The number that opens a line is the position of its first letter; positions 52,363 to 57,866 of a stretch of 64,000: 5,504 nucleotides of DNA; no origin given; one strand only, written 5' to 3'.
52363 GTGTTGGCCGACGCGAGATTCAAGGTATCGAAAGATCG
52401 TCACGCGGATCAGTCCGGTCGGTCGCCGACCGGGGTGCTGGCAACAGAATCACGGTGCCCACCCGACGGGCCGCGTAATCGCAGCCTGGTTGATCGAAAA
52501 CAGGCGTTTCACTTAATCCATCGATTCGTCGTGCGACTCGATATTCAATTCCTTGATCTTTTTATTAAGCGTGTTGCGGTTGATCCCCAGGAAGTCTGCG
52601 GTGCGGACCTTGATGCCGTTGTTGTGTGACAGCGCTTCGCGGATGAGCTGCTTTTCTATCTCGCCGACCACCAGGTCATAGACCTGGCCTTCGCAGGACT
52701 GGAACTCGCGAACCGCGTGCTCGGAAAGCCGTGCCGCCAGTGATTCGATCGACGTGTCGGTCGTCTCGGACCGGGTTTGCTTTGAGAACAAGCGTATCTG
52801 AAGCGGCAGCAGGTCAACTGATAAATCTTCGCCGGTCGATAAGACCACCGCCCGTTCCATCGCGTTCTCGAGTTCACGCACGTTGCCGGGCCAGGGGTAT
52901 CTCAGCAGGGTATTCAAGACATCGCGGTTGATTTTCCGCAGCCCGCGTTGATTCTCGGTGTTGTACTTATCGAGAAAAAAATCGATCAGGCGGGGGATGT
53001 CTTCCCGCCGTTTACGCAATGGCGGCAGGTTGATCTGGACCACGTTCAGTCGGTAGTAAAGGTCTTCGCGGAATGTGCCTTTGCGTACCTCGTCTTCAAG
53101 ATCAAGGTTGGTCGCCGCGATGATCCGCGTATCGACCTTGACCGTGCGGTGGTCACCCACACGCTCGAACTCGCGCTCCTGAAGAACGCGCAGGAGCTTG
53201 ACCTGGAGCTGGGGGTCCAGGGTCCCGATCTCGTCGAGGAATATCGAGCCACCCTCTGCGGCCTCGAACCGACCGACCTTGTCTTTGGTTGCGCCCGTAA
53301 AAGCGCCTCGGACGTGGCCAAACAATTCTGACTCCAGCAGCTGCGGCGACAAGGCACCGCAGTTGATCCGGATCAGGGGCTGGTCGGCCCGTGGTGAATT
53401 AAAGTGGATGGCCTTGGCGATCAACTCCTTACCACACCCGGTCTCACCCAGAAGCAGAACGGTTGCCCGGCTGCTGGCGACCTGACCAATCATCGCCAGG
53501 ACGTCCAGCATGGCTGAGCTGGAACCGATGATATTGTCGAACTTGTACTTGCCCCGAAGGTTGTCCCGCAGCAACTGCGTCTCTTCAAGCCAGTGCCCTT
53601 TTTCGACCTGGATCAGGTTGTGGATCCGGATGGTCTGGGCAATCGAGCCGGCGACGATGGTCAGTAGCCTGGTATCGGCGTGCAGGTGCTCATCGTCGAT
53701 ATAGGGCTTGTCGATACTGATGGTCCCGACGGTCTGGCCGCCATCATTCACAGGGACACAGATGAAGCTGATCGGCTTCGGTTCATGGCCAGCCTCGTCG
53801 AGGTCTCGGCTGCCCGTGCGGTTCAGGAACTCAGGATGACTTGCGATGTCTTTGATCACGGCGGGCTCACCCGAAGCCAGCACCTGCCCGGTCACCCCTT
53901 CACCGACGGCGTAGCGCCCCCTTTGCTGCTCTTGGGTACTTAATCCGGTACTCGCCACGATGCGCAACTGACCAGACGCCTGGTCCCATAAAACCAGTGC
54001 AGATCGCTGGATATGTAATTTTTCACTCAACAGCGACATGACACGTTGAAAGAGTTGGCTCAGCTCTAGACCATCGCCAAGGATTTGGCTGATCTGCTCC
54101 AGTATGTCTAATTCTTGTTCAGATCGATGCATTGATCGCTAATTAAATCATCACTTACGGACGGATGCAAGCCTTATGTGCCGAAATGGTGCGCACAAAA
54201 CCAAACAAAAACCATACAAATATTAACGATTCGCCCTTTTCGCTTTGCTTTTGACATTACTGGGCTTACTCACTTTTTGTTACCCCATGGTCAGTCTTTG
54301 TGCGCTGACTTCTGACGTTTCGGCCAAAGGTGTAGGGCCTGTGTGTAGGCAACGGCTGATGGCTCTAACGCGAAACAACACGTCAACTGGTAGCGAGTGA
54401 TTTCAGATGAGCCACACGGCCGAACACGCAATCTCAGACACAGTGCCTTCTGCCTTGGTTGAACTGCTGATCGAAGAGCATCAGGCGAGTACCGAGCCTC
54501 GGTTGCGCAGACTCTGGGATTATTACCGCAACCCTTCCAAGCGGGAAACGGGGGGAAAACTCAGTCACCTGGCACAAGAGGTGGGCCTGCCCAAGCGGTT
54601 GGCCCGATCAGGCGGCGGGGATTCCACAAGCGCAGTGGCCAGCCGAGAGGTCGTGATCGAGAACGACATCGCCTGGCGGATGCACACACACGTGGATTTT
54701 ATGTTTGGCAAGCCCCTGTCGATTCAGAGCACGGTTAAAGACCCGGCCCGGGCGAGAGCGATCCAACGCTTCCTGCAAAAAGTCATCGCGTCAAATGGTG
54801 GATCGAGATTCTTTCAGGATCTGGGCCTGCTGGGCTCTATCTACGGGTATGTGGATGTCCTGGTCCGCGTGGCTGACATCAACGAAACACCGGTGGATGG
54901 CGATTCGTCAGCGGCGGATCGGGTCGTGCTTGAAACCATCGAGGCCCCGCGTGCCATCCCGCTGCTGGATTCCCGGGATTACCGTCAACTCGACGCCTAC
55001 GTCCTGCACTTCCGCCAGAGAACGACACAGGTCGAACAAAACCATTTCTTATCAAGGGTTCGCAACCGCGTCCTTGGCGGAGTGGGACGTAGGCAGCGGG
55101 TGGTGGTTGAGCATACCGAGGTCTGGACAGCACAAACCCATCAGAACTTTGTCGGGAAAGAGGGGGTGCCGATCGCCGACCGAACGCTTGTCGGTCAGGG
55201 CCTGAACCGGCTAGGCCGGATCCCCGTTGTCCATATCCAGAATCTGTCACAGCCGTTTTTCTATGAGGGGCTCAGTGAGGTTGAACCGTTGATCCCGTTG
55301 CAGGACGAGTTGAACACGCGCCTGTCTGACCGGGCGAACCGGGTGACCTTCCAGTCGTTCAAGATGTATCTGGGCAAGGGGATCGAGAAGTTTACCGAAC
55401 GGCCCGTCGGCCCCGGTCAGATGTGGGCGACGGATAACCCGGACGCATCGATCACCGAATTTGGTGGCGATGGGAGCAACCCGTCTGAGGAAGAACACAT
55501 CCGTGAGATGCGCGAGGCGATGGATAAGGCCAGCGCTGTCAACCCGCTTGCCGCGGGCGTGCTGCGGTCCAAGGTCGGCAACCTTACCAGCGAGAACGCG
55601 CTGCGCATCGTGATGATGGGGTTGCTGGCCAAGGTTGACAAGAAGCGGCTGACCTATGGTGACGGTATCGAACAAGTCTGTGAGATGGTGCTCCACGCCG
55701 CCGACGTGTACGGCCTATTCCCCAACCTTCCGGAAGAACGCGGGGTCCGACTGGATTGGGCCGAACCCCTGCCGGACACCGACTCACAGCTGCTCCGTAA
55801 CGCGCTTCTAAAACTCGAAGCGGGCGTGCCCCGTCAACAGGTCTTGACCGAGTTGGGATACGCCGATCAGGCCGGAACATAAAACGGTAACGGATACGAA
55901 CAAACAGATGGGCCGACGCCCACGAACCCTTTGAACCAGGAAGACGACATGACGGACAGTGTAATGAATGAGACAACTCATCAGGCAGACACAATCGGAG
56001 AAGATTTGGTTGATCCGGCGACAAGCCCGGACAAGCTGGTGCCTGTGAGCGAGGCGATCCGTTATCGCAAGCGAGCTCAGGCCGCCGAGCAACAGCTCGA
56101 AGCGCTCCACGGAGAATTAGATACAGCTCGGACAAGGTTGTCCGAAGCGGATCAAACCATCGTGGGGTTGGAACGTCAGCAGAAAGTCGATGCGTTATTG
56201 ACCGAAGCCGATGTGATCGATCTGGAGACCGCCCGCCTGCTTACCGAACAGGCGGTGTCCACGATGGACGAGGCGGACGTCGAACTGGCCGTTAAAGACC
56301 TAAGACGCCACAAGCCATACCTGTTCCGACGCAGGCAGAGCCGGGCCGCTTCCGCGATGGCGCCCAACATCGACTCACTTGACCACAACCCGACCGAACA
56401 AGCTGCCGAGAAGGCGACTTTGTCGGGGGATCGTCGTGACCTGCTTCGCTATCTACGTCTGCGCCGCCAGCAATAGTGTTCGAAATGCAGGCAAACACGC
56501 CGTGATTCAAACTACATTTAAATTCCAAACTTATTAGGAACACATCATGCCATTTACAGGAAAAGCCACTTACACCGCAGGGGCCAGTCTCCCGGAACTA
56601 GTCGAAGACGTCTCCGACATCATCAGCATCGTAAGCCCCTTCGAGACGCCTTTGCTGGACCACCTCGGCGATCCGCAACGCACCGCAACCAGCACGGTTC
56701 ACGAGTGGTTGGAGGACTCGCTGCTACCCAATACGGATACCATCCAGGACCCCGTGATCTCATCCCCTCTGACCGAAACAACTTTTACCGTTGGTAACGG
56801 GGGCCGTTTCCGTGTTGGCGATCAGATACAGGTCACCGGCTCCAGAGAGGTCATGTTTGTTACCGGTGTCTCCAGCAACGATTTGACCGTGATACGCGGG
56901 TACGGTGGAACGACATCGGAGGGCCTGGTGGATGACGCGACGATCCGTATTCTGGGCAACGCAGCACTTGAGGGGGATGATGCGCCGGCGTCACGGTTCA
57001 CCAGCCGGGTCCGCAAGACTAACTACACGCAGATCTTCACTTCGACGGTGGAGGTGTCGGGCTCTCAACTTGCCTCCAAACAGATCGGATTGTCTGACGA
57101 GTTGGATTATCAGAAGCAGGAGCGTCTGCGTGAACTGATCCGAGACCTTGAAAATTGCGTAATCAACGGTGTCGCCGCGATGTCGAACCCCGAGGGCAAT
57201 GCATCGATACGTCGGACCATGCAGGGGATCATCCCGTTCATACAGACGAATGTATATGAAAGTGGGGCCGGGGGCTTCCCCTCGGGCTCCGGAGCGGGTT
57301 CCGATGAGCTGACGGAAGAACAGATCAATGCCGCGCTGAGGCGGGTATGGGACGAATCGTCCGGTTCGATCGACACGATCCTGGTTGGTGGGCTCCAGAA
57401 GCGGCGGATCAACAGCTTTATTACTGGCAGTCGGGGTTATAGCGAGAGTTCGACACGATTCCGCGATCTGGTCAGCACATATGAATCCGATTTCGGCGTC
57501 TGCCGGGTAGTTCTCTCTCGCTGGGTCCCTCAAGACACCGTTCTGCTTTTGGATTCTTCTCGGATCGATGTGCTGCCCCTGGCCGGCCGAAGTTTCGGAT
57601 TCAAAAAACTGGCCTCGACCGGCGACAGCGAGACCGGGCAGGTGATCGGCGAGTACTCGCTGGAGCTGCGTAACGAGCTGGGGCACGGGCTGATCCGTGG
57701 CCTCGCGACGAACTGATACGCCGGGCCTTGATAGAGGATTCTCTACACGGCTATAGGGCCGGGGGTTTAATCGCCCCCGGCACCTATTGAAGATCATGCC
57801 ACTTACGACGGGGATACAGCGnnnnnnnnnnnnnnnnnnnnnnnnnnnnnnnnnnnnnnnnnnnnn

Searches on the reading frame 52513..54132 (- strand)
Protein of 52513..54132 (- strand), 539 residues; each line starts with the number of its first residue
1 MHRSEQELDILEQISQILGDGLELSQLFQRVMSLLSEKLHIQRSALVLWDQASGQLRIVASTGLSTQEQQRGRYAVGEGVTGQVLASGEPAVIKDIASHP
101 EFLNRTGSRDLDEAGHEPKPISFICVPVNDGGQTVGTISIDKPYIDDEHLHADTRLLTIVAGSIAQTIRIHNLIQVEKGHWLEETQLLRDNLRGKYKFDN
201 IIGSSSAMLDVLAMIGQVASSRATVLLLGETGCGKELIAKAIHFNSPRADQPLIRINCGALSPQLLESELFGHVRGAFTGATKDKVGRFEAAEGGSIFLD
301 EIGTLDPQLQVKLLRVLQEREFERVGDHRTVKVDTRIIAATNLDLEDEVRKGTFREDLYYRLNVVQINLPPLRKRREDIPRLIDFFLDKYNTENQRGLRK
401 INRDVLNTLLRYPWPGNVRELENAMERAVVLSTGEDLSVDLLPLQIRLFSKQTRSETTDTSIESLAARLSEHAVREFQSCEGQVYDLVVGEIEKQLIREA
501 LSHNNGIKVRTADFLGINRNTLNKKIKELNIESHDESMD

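Call 56: search_protein_families(library=pfam, proteins=[window:52513-54132:-], max_evalue=0.0001)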
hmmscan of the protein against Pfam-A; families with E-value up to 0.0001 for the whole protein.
window:52513-54132:- (539 aa): 9 families
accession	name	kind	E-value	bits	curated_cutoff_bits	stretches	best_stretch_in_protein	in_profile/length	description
PF00158.32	Sigma54_activat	-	3e-71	239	20.2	1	201-367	1-167/168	Sigma-54 interaction domain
PF25601.1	AAA_lid_14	-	3.2e-26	91.4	27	1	373-455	1-83/87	AAA+ ATPase lid domain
PF14532.12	Sigma54_activ_2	-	5.7e-19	69.2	25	1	202-372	1-138/138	Sigma-54 interaction domain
PF01590.32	GAF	-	1.1e-16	62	22.4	1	23-168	1-133/133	GAF domain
PF13185.12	GAF_2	-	4.3e-12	46.8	28.6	1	23-168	3-135/136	GAF domain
PF02954.25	HTH_8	-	7.5e-12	45.2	22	1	490-529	3-42/42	Bacterial regulatory protein, Fis family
PF07728.20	AAA_5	-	1e-08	35.7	22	1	225-342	2-122/139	AAA domain (dynein-related subfamily)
PF00004.35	AAA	-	2.3e-05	25.3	21.2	1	225-343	1-110/131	ATPase family associated with various cellular activities (AAA)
PF07724.20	AAA_2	-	3.8e-05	24.2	27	0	223-351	4-133/166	AAA domain (Cdc48 subfamily)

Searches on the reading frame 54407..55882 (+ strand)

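Call 56: search_protein_families(library=pfam, proteins=[window:54407-55882:+], max_evalue=0.0001)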
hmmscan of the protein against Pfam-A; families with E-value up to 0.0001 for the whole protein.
window:54407-55882:+ (491 aa): 1 family
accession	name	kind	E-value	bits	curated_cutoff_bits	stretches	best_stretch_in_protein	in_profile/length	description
PF05133.19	SPP1_portal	-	1.8e-16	60.6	25.5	1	22-481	4-391/416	Phage portal protein, SPP1 Gp6-like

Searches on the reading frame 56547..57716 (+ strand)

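Call 56: search_protein_families(library=pfam, proteins=[window:56547-57716:+], max_evalue=0.0001)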
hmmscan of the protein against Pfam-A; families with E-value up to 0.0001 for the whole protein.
window:56547-57716:+ (389 aa): 1 family
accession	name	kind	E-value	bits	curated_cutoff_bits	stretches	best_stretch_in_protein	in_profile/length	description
PF17236.8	SU10_MCP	-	5e-89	299.1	24.1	1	10-387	10-292/292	SU10 major capsid protein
